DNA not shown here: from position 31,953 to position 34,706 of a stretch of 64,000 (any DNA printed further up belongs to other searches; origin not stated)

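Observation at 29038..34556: Tandem lipoprotein paralogs: extendable Ig-like stalks carrying a complete copper-radical-oxidase domain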

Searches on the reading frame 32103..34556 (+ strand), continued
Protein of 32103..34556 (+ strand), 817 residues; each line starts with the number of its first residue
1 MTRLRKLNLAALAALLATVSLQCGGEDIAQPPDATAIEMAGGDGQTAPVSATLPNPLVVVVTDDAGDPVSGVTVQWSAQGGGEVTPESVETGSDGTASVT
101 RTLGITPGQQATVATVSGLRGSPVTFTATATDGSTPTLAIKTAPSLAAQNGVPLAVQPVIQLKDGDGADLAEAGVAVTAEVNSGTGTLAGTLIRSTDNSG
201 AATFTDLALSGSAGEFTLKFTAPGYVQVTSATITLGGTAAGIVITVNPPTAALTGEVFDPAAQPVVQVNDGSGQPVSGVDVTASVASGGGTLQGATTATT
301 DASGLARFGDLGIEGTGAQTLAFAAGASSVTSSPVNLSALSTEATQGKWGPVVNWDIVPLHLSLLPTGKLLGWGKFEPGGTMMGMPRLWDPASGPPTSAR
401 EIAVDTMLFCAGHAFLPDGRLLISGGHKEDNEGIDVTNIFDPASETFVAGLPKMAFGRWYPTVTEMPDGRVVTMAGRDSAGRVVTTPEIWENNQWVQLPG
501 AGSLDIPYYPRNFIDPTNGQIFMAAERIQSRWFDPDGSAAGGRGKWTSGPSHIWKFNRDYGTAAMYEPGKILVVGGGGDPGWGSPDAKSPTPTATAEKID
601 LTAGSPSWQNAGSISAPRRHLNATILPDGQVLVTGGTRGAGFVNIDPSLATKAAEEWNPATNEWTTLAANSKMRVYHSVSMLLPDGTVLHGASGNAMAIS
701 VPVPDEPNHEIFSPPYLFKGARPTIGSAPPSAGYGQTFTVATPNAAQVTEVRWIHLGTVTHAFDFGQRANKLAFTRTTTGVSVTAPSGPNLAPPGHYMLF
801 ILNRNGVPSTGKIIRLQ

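Call 32: find_encoding_contigs(protein=P0030, flank=10000, max_places=2)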
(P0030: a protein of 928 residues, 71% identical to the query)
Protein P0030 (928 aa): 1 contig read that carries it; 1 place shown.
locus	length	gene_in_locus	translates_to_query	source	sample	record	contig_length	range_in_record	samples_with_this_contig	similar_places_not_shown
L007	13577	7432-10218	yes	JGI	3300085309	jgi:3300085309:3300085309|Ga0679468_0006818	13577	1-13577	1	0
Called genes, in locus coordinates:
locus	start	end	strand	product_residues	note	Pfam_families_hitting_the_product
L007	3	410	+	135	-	?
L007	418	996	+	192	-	PF01872:RibD_C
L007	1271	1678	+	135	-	-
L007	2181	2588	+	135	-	-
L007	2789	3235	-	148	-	PF13924:Lipocalin_5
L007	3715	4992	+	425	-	PF25390:WD40_RLD, PF00415:RCC1 (weak), PF13540:RCC1_2, PF00415:RCC1 (weak), PF13540:RCC1_2, PF00415:RCC1 (weak), PF13540:RCC1_2 (weak), PF25390:WD40_RLD, +1 more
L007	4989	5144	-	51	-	-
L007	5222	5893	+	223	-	PF02371:Transposase_20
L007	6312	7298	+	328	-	PF02195:ParB_N (weak)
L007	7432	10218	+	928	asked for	PF02369:Big_1, PF26198:Ig_SMCHD1_6th (faint), PF13620:CarboxypepD_reg (faint), PF17789:MG4 (faint), PF24025:Ig_DR_A0283-like (faint), PF07250:Glyoxal_oxid_N, PF09118:GO-like_E_set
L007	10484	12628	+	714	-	PF02369:Big_1, PF17789:MG4 (faint), PF07646:Kelch_2 (faint), PF07250:Glyoxal_oxid_N, PF01344:Kelch_1 (faint), PF09118:GO-like_E_set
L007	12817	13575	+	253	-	?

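Call 35: predict_structure(alignment_id=A1)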
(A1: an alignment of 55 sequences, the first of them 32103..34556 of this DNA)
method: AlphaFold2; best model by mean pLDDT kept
length: 817 residues; sequences in the alignment: 55
mean_pLDDT: 87.0   pTM: 0.71
mean pLDDT of the five models: 87.0, 86.4, 85.9, 85.5, 85.2
residues with pLDDT >= 90: 458; 70-90: 299; 50-70: 40; < 50: 20
segments of 3 or more residues with pLDDT < 50: 1-6, 20-30
pLDDT, mean of each block of 10 residues (from residue 1): 48 55 40 83 89 94 82 90 91 92 90 83 83 91 80 85 91 95 89 95 92 84 92 75 92 89 89 78 93 89 84 94 91 94 94 86 91 68 80 86 78 91 85 90 92 91 91 90 93 95 81 92 88 94 94 88 92 85 80 94 95 93 94 90 81 94 94 84 93 73 83 93 92 94 90 87 73 88 94 95 94 95
secondary structure, 60 per line:
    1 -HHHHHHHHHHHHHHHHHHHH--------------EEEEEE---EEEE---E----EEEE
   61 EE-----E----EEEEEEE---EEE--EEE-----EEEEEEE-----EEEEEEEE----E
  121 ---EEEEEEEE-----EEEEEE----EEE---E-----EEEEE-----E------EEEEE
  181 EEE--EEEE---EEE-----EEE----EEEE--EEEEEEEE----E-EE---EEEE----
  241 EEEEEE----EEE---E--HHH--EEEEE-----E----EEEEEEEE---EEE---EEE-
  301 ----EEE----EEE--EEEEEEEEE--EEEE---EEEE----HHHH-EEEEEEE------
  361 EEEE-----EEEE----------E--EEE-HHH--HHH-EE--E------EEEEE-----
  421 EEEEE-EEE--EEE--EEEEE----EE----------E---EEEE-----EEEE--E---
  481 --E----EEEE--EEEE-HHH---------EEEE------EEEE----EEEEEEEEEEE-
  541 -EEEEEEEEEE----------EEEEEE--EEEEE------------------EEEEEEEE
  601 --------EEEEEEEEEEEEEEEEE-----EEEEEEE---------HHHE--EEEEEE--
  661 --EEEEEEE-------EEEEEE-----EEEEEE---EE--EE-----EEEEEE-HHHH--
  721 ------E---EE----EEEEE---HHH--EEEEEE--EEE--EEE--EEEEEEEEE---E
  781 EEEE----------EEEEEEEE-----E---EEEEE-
elements in order (helices of 4 or more, strands of 3 or more residues): H2-21 E36-41 E45-48 E57-62 E73-79 E83-85 E88-90 E96-102 E108-115 E124-131 E137-142 E147-149 E159-163 E176-183 E186-189 E193-195 E201-203 E208-211 E214-221 E233-236 E241-246 E251-253 E265-269 E280-287 E291-293 E297-299 E305-307 E312-314 E317-325 E328-331 E335-338 H343-346 E348-354 E361-364 E370-373 E387-389 E411-415 E421-425 E427-429 E432-434 E437-441 E462-465 E471-474 E488-491 E494-497 E511-514 E521-524 E529-539 E542-551 E562-567 E570-574 E593-600 E609-625 E631-637 E653-658 E663-669 E677-682 E688-693 E708-713 H715-718 E737-741 E750-755 E758-760 E763-765 E768-776 E780-784 E795-802 E812-816

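Call 40: fold_search(model_id=the predicted structure, library=pdb)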
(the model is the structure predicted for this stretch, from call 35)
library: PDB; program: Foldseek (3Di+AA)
matches with E <= 10: 1797; with E <= 0.001: 469
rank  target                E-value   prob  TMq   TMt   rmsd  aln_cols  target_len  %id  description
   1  9g43_A                3.3e-33  1.00  0.50  0.66  19.7       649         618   26  Crystal structure of a galactose oxidase from Pseudoarthrobacter siccitolerans (released 2025-07-23)
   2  9g8h_A                3.6e-32  1.00  0.51  0.66  19.9       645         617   26  Crystal structure of a galactose oxidase in complex with galactose (released 2025-08-06)
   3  2eib                  6.2e-32  1.00  0.51  0.64  17.1       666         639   22  Crystal Structure of Galactose Oxidase, W290H mutant (released 2007-04-24)
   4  5lqi_A                1.8e-31  1.00  0.51  0.69   3.4       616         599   23  W288A mutant of GlxA from Streptomyces lividans: apo form (released 2017-08-30)
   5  1gof                  2.1e-31  1.00  0.50  0.64  17.1       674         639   22  NOVEL THIOETHER BOND REVEALED BY A 1.7 ANGSTROMS CRYSTAL STRUCTURE OF GALACTOSE OXIDASE (released 1994-01-31)
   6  2eid                  2.2e-31  1.00  0.51  0.64  18.2       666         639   23  Galactose Oxidase W290G mutant (released 2007-04-24)
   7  1k3i                  2.3e-31  1.00  0.51  0.63  22.1       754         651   22  Crystal Structure of the Precursor of Galactose Oxidase (released 2001-11-07)
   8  2eic                  2.6e-31  1.00  0.51  0.64  17.6       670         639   22  Crystal Structure of Galactose Oxidase mutant W290F (released 2007-04-24)
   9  8tx5_A                3.4e-31  1.00  0.51  0.65  16.9       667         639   22  Crystal structure of an engineered variant of galactose oxidase, GOaseRd4BB, from Fusarium graminearum (released 2024-07-03)
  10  1t2x                  4.5e-31  1.00  0.50  0.63  18.5       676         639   22  Glactose oxidase C383S mutant identified by directed evolution (released 2004-05-18)
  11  9ndr                  5.2e-31  1.00  0.50  0.63  17.2       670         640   22  The 1.22 Angstrom crystal structure of galactose oxidase variant with genetically incorporated F2-Tyr495 (released 2026-03-11)
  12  4unm_A                7.4e-31  1.00  0.51  0.69   3.4       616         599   24  Structure of Galactose Oxidase homologue from Streptomyces lividans (released 2015-06-10)
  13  9neh                  7.4e-31  1.00  0.50  0.63  18.0       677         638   22  The 1.48 Angstrom crystal structure of galactose oxidase variant with genetically incorporated Cl2-Tyr495 (released 2026-03-11)
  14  2wq8                  1.2e-30  1.00  0.49  0.62  17.2       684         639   22  Glycan labelling using engineered variants of galactose oxidase obtained by directed evolution (released 2010-09-01)
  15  6xlt                  1.5e-30  1.00  0.50  0.63  17.6       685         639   22  The 1.48 Angstrom crystal structure of evolved galactose oxidase variant A3.E7 (released 2021-02-03)
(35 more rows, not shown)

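Call 44: find_related_loci(query=A1, collection=genome_contigs, flank=10000)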
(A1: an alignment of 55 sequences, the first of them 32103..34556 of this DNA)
Query A1 (817 aa) in genome_contigs; peptide patterns used: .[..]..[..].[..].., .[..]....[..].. (x = any residue, [..] = any of these).
383 stretches matched a pattern; 381 encode a relative of the query (tblastn E <= 1e-3); the best 80 are kept; 79 distinct loci.
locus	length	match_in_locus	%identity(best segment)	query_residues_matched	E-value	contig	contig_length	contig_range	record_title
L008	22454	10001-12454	79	1-817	0e+0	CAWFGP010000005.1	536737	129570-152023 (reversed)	MAG: uncultured Gemmatimonadales bacterium isolate MFD04944.bin.1.216 genome assembly, contig: contig_43507, whole genom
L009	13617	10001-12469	65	1-817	0e+0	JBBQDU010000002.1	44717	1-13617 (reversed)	MAG: Gemmatimonadales bacterium isolate Co_metawrap_1143 Cmw_1143_k141_18078860_length_44717_cov_12.9989, whole genome s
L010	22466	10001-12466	67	2-816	0e+0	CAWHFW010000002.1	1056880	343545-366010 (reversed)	MAG: uncultured Gemmatimonadales bacterium isolate MFD00392.bin.2.68 genome assembly, contig: contig_2047, whole genome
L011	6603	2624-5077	66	1-817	0e+0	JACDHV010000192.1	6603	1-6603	MAG: Gemmatimonadales bacterium isolate MGR_bin447 SD2911_NODE_3349_length_6603_cov_1.030574, whole genome shotgun seque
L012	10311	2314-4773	65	1-817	0e+0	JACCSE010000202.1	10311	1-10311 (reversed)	MAG: Gemmatimonadales bacterium isolate MGR_bin40 SD2897-2912_k127_6167409, whole genome shotgun sequence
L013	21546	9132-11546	64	22-817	0e+0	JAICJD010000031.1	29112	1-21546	MAG: Gemmatimonadales bacterium isolate GZL_FP_2_bin.150 k141_2167617_length_29112_cov_35.1263, whole genome shotgun seq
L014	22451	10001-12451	65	1-817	0e+0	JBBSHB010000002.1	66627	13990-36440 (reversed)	MAG: Gemmatimonadales bacterium isolate LS2_sbin.56 LS2_sbin.56_K_272980_L_66627_cov_44.5635, whole genome shotgun seque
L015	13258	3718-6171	65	1-817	0e+0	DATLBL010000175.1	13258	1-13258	MAG TPA_asm: Gemmatimonadales bacterium isolate SMAG_U14297 k141_11116358, whole genome shotgun sequence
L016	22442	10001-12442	63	1-817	0e+0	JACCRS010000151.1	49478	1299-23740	MAG: Gemmatimonadales bacterium isolate MGR_bin28 SD2897-2912_k127_3488071, whole genome shotgun sequence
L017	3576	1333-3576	68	1-749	0e+0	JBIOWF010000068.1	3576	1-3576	MAG: Microtetraspora sp. isolate MAG089 k127_1745233, whole genome shotgun sequence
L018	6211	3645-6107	63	1-817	0e+0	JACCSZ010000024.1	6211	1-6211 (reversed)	MAG: Gemmatimonadales bacterium isolate MGR_bin61 SD2897-2912_k127_4176017, whole genome shotgun sequence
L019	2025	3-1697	82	155-817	0e+0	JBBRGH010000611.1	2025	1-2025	MAG: Gemmatimonadales bacterium isolate Co_metawrap_2612 Cmw_2612_k141_10414094_length_2025_cov_5.0000, whole genome sho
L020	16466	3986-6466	60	1-817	0e+0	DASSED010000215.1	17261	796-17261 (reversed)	MAG TPA_asm: Gemmatimonadales bacterium isolate SMAG_U968 k141_1362210, whole genome shotgun sequence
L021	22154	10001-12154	72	1-817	0e+0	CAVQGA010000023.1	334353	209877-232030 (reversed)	MAG: uncultured Gemmatimonadales bacterium isolate MFD08416.bin.1.3 genome assembly, contig: contig_9533, whole genome s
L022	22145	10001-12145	67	1-817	0e+0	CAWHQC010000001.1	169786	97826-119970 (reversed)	MAG: uncultured Gemmatimonadales bacterium isolate MFD08416.bin.2.45 genome assembly, contig: contig_10591, whole genome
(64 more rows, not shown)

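Call 50: search_protein_families(library=pfam, alignment_id=A2, max_evalue=0.00001)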
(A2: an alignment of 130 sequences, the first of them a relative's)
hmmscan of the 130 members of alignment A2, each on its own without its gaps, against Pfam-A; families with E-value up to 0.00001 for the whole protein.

A. member 1, L008:5796-6791:+ (332 aa): 0 families

B. families by the number of members that match (of 130 scanned): 106 families (the first 25 are shown)
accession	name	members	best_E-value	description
PF00351.26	Biopterin_H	20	1.1e-44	Biopterin-dependent aromatic amino acid hydroxylase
PF00106.31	adh_short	13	5.9e-53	short chain dehydrogenase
PF13561.12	adh_short_C2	13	1.5e-40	Enoyl-(Acyl carrier protein) reductase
PF08659.16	KR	12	2.3e-16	KR domain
PF13469.12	Sulfotransfer_3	11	9e-29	Sulfotransferase family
PF00685.33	Sulfotransfer_1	11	7.7e-13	Sulfotransferase domain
PF19238.5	Radical_SAM_2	10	4.7e-57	Radical SAM-like domain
PF04459.17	DUF512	10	6.2e-43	Protein of unknown function (DUF512)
PF23441.1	SDR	10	1.3e-08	SDR-like rossmann domain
PF17820.7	PDZ_6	10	7.7e-08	PDZ domain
PF04055.27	Radical_SAM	9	7.4e-08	Radical SAM superfamily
PF18911.6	PKD_4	7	4.9e-47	PKD domain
PF00801.26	PKD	7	1.1e-37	PKD domain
PF00270.35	DEAD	7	1.8e-26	DEAD/DEAH box helicase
PF00271.37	Helicase_C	7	5.8e-24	Helicase conserved C-terminal domain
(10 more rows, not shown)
